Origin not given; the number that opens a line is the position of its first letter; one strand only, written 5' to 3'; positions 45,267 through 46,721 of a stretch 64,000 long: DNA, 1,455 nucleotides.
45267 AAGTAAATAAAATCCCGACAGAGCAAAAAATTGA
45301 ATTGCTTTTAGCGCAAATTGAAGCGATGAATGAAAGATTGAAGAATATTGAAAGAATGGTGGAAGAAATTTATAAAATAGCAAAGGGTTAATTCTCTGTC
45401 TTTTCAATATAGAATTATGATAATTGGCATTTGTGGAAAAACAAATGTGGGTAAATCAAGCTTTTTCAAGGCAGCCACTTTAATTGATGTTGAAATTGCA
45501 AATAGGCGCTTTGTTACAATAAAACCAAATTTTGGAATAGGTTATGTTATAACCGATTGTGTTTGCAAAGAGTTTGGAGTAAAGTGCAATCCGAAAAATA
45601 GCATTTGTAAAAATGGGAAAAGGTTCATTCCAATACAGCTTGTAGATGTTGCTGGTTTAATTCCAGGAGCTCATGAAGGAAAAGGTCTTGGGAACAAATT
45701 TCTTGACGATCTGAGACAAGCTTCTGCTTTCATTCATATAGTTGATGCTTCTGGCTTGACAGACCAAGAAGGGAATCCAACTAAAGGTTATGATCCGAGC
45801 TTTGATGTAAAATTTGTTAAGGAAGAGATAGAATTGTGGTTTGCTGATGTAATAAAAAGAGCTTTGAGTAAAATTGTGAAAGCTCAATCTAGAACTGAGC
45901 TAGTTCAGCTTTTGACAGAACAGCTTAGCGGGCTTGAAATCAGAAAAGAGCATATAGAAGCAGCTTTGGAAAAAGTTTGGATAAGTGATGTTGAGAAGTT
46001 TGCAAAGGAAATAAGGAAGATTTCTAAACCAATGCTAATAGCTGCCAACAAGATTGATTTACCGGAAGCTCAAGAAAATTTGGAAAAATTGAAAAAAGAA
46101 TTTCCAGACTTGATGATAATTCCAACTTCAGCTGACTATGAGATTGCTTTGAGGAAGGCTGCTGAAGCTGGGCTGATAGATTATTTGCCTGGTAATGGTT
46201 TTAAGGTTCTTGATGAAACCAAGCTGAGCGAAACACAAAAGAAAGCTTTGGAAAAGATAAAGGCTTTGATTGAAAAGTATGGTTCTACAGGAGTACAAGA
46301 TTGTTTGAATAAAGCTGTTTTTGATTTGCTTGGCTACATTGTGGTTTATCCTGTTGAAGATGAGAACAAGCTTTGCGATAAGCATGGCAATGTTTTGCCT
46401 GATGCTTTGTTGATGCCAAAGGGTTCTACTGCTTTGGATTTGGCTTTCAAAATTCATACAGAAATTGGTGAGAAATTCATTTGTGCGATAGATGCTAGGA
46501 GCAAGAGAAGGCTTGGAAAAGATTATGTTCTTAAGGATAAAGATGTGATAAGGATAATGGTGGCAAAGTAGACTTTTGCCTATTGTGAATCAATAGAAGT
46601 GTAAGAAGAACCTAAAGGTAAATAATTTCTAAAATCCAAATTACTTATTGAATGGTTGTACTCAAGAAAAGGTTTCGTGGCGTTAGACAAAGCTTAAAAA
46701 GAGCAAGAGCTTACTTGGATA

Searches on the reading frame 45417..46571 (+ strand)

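Call 3: search_protein_families(library=pfam, proteins=[window:45417-46571:+], max_evalue=0.01)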
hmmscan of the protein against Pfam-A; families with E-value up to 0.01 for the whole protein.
window:45417-46571:+ (384 aa): 5 families
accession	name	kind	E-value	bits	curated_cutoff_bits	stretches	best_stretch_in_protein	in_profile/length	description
PF08438.16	YGR210-like_G4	-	6.9e-40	136.3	24.7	1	209-315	1-108/108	Obg-like GTPase YGR210-like, G4 motif-containing domain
PF01926.29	MMR_HSR1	-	1.1e-14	55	21.9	1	3-117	2-92/113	50S ribosome-binding GTPase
PF02824.27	TGS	-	2.2e-12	47.3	22.2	1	325-381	3-59/60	TGS domain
PF06071.19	YchF-GTPase_C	-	0.0023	18.4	27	0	333-357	17-41/84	Protein of unknown function (DUF933)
PF02421.24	FeoB_N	-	0.0044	17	27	0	3-36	3-36/156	Ferrous iron transport protein B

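Call 6: search_protein_families(library=ncbifam, proteins=[window:45417-46571:+], max_evalue=0.01)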
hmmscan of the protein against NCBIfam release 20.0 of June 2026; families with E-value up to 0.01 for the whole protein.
window:45417-46571:+ (384 aa): 16 families
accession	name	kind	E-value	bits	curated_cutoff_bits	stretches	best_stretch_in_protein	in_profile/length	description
NF007171.0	PRK09602.1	subfamily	4e-166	552.8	387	1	2-383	4-396/397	YchF-related putative GTPase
TIGR00092.1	TIGR00092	equivalog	9.3e-27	94.1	279.2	1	3-243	5-246/368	redox-regulated ATPase YchF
NF008955.0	PRK12297.1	equivalog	8e-23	81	406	3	75-149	211-277/429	GTPase ObgE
TIGR02729.1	Obg_CgtA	equivalog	1.3e-18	67.1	280.25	2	74-148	208-274/329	Obg family GTPase CgtA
NF008956.1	PRK12299.1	equivalog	1.9e-17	63.3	300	2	73-154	208-276/327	GTPase ObgE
NF008954.1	PRK12296.1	equivalog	2.4e-15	55.9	377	1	74-163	209-289/470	GTPase ObgE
TIGR03156.1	GTP_HflX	equivalog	5e-06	25.7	216.75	0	3-38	192-227/351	GTPase HflX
TIGR00691.1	spoT_relA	subfamily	5.9e-06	24.9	499.2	1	330-383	372-423/687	RelA/SpoT family protein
TIGR00231.1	small_GTP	domain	1.4e-05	24.9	42.5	0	189-239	98-149/164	GTP-binding protein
TIGR03594.1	GTPase_EngA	equivalog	5.9e-05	22.2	306.7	0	193-226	98-132/432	ribosome biogenesis GTPase Der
NF000908.1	PRK00089.1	equivalog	6.7e-05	22.3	237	1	187-276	94-185/291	GTPase Era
TIGR03918.1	GTP_HydF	equivalog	0.00033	19.6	325.55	0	2-27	9-34/392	[FeFe] hydrogenase H-cluster maturation GTPase HydF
TIGR00450.1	mnmE_trmE_thdF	equivalog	0.00046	19.4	252.6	0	195-289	308-399/446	tRNA uridine-5-carboxymethylaminomethyl(34) synthesis GTPase MnmE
NF003255.0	PRK04213.1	equivalog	0.0006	19.2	164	0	5-38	14-47/204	GTP-binding protein EngB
NF008280.0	PRK11058.1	equivalog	0.0035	16.2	441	0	3-38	200-235/426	ribosome rescue GTPase HflX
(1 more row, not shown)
